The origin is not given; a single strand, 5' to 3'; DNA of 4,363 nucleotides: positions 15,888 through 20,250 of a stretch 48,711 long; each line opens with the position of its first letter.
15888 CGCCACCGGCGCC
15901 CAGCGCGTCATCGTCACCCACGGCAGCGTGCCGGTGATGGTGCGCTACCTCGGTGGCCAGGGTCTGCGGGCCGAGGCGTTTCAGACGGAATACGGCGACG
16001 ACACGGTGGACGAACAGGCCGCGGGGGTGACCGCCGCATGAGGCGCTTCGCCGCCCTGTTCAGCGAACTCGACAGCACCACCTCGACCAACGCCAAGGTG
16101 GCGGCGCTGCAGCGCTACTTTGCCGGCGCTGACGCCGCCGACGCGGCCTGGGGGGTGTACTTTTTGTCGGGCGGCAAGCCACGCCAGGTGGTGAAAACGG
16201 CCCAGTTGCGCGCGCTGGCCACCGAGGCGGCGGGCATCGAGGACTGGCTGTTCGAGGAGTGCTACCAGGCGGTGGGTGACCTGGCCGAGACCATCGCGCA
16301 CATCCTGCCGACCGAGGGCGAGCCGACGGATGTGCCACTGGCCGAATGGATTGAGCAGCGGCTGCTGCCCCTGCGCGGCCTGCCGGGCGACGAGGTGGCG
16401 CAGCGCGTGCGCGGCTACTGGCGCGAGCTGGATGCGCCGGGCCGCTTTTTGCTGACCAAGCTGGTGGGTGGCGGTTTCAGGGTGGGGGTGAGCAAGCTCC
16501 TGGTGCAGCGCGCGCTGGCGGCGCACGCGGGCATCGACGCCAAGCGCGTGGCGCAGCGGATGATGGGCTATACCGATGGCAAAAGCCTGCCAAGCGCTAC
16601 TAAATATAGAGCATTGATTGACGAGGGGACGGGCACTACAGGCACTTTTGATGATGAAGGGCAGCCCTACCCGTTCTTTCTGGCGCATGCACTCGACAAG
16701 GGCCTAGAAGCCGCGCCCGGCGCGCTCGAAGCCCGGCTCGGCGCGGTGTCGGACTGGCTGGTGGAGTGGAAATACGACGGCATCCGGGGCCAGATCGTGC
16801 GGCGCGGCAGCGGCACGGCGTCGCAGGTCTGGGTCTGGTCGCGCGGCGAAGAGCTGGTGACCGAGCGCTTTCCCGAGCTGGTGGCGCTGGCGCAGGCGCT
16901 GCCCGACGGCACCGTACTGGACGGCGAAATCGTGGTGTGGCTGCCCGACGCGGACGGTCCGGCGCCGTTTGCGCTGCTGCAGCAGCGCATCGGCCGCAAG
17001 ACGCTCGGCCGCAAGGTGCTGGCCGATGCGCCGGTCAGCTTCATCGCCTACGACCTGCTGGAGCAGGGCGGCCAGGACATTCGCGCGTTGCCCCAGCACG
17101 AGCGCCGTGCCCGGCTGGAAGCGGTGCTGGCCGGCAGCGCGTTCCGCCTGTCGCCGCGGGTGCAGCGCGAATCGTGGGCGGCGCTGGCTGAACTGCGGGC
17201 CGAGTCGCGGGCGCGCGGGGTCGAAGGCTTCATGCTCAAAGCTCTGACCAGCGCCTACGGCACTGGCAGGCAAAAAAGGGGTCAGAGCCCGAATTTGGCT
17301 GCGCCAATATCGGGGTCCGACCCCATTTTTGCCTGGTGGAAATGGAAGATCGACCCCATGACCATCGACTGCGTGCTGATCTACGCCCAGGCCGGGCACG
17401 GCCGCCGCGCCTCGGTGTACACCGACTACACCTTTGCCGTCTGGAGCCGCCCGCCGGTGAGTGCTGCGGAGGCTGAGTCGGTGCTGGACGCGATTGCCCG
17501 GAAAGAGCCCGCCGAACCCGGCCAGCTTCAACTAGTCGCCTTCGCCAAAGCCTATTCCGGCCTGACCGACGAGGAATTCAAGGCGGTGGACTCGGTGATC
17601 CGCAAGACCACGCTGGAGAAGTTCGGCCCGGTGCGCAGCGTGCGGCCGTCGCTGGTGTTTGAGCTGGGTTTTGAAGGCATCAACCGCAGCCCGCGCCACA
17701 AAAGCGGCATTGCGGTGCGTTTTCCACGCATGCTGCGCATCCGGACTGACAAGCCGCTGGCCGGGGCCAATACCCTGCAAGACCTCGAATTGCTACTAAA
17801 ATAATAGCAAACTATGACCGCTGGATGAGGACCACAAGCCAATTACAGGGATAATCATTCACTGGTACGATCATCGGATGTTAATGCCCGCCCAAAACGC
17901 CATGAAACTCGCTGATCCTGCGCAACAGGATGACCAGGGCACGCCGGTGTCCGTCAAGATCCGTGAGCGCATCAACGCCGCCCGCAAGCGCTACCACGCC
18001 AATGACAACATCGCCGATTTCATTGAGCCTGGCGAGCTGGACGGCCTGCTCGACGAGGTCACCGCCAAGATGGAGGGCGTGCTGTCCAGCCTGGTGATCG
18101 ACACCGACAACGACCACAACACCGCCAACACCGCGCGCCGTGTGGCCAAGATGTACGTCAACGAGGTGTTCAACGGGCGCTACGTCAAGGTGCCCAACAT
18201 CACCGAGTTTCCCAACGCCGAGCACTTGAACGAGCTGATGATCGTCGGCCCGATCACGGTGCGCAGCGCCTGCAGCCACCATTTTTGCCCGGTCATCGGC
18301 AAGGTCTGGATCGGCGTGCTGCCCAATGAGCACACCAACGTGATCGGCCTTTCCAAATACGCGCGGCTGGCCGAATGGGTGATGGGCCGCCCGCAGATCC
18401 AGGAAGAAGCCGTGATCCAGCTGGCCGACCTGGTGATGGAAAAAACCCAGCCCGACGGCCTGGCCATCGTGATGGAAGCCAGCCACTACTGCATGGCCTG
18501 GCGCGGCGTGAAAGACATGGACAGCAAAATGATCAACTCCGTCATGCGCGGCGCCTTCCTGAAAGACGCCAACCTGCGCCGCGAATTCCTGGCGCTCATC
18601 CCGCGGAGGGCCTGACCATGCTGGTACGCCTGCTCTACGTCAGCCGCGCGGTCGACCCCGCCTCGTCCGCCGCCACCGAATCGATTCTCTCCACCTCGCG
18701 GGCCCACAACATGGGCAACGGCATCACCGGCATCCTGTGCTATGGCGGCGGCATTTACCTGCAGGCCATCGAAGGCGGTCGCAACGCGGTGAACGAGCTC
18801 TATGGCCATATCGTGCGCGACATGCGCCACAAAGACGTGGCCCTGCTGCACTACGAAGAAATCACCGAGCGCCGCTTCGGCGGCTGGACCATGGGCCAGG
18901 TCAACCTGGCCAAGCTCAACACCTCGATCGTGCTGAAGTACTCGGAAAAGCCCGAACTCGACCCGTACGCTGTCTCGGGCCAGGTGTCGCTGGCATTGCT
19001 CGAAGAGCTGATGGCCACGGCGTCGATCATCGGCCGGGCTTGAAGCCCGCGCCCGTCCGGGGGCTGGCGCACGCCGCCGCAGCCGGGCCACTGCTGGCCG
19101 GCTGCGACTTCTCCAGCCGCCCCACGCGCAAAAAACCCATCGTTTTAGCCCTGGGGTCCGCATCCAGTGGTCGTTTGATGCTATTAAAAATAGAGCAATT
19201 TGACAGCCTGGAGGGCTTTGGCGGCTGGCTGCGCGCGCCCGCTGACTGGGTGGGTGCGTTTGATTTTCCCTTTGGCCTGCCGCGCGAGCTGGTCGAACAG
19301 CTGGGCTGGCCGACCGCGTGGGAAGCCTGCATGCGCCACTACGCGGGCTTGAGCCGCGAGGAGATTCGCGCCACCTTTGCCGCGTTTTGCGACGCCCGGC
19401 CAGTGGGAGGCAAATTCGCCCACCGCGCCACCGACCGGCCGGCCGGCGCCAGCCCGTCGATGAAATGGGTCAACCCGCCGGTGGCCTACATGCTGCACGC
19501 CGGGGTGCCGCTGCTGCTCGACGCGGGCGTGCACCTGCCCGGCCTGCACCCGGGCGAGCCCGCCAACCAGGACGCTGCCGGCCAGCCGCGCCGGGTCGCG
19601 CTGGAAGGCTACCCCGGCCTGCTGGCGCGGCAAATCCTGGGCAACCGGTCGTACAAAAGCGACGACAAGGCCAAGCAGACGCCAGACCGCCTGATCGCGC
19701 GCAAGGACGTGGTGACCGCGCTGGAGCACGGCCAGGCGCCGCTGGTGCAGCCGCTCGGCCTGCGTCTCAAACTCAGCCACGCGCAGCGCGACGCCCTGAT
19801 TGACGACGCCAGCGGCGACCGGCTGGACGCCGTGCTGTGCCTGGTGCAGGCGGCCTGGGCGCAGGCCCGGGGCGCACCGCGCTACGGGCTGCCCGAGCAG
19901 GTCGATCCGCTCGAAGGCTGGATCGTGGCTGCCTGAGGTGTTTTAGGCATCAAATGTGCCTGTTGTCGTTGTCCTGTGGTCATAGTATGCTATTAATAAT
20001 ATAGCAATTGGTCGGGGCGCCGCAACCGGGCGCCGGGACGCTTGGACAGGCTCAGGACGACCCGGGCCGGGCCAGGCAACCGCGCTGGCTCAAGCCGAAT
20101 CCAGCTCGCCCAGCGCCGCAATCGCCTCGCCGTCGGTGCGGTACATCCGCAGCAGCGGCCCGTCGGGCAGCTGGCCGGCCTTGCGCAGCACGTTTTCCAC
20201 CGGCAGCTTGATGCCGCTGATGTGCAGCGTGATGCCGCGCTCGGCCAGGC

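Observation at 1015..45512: A dispersed ~60-70 nt repeat with an AT-rich palindromic core: 9 copies in 48.7 kb, seven overlapping coding sequence in frame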

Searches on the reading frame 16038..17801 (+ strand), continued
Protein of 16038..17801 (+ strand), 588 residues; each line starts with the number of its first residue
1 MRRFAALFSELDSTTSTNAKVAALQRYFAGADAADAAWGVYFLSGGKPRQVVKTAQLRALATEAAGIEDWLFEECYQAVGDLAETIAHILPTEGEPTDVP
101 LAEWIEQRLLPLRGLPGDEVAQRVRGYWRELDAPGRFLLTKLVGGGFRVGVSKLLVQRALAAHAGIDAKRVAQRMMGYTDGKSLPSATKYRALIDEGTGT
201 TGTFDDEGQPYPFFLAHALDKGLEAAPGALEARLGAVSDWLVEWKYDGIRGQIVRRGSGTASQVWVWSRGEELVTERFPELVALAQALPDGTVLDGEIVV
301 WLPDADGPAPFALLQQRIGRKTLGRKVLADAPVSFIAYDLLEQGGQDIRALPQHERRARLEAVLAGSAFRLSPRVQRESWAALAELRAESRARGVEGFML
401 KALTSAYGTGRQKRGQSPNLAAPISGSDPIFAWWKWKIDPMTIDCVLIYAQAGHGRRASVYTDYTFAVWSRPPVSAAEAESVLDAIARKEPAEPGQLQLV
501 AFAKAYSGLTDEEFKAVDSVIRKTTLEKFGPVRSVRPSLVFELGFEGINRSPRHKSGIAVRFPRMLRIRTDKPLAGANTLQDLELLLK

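Call 69: find_encoding_contigs(protein=P0030, flank=10000, max_places=1)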
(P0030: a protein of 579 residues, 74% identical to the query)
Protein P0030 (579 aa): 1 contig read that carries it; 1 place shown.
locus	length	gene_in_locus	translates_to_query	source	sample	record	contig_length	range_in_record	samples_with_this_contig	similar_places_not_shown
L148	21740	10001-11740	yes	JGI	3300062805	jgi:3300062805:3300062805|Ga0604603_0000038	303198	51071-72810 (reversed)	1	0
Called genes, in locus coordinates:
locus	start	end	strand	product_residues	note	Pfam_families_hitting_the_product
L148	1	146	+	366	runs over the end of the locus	PF00005:ABC_tran, PF08402:TOBE_2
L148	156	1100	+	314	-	PF00528:BPD_transp_1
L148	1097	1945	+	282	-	PF00528:BPD_transp_1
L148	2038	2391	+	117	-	PF09723:Zn_ribbon_8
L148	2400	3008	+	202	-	PF04367:DUF502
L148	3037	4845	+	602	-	PF01336:tRNA_anti-codon, PF00152:tRNA-synt_2, PF02938:GAD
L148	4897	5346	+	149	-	PF00293:NUDIX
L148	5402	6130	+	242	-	PF03372:Exo_endo_phos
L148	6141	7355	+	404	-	PF13091:PLDc_2, PF00614:PLDc (faint), PF13091:PLDc_2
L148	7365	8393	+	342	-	-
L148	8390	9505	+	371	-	PF03435:Sacchrp_dh_NADP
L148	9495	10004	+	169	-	-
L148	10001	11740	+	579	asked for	PF04675:DNA_ligase_A_N, PF01068:DNA_ligase_A_M, PF04679:DNA_ligase_A_C (weak)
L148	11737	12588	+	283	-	PF13511:DUF4124 (weak), PF00413:Peptidase_M10 (weak)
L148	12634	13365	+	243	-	PF01227:GTP_cyclohydroI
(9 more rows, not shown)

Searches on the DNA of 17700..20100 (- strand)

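Call 50: search_rna_families(source=window, start=17700, end=20100, threshold=evalue, max_evalue=5)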
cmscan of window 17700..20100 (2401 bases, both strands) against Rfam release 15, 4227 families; matches with E-value up to 5: 1.
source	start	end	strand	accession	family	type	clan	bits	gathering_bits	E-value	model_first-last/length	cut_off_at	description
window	18375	18430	+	RF01310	sR7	Gene; snRNA; snoRNA; CD-box;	-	14.7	37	3.3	1-57/57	no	Small nucleolar RNA sR7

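Call 81: search_dna_similar(query=window:19940-20012:-, collection=plasmids, mode=distant, max_evalue=0.01, max_rows=25)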
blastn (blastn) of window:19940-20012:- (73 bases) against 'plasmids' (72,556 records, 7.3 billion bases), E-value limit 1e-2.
No match.
